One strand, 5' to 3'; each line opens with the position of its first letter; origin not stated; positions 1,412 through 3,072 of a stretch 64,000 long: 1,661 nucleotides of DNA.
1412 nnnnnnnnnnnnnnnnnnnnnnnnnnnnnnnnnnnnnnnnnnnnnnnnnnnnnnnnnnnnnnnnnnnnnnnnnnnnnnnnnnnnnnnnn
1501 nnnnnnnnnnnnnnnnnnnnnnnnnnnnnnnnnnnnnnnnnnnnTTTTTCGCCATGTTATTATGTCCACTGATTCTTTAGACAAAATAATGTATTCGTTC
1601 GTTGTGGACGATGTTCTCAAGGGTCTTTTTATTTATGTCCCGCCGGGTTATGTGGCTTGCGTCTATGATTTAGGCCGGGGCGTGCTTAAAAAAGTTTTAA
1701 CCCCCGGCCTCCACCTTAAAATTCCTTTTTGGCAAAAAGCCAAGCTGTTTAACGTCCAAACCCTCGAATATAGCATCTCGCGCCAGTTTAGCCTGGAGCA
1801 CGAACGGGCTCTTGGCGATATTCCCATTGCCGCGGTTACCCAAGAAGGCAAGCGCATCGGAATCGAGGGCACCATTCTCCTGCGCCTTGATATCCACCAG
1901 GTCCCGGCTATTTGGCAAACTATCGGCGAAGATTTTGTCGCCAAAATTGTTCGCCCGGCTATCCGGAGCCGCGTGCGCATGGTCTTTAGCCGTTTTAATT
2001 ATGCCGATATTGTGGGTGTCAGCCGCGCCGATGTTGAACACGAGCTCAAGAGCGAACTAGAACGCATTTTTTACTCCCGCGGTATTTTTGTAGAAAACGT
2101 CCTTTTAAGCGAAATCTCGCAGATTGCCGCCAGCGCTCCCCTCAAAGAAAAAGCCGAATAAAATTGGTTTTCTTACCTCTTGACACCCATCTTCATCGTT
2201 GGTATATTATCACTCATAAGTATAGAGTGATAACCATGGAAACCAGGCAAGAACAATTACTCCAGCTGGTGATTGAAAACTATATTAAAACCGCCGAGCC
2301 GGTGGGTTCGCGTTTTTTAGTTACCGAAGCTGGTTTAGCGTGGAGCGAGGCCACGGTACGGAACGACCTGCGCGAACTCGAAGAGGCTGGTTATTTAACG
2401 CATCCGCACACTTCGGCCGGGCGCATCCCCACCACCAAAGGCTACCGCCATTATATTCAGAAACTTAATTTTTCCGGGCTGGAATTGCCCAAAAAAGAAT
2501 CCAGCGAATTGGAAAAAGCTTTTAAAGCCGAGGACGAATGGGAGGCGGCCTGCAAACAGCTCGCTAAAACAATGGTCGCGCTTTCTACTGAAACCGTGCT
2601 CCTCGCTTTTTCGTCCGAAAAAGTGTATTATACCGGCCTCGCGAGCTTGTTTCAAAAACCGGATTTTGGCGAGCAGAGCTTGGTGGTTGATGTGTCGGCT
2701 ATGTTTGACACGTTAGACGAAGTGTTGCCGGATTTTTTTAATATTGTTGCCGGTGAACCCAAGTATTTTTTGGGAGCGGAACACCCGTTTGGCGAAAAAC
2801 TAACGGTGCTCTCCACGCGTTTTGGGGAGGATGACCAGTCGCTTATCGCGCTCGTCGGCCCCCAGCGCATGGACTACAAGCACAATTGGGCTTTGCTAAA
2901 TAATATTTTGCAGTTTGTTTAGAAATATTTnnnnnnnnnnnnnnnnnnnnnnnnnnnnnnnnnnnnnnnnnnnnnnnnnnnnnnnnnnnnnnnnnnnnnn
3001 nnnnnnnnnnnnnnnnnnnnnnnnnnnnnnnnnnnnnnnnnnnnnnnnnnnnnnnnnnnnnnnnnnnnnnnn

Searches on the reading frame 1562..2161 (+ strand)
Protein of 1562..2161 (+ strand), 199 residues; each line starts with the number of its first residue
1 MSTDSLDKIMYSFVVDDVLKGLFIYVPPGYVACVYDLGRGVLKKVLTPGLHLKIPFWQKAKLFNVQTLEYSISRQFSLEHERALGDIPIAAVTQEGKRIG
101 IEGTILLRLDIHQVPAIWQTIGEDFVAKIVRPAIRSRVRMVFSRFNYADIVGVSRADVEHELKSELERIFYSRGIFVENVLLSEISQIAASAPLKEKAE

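Call 34: search_protein_families(library=pfam, proteins=[window:1562-2161:+], max_evalue=0.001)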
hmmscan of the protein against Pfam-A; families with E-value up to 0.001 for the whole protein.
window:1562-2161:+ (199 aa): 1 family
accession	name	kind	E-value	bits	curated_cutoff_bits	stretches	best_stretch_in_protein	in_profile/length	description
PF01145.31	Band_7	-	2.2e-21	77.2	23.6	1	26-186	3-146/176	SPFH domain / Band 7 family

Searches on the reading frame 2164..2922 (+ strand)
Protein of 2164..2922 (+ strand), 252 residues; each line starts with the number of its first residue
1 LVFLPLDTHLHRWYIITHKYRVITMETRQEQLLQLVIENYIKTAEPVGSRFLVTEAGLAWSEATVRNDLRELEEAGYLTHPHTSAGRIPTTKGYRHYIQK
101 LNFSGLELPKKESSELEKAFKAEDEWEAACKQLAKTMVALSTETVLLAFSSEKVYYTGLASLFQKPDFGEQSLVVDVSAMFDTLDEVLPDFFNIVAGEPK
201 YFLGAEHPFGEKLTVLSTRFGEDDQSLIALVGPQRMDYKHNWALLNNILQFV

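Call 34: search_protein_families(library=pfam, proteins=[window:2164-2922:+], max_evalue=0.001)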
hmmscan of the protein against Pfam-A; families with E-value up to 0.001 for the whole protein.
window:2164-2922:+ (252 aa): 2 families
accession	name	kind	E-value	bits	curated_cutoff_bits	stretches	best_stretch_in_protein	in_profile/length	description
PF01628.27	HrcA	-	5.2e-10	40.1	22.2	1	114-239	88-212/215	HrcA protein C terminal domain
PF08220.18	HTH_DeoR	-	2.1e-05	24.6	21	1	58-86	24-52/57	DeoR-like helix-turn-helix domain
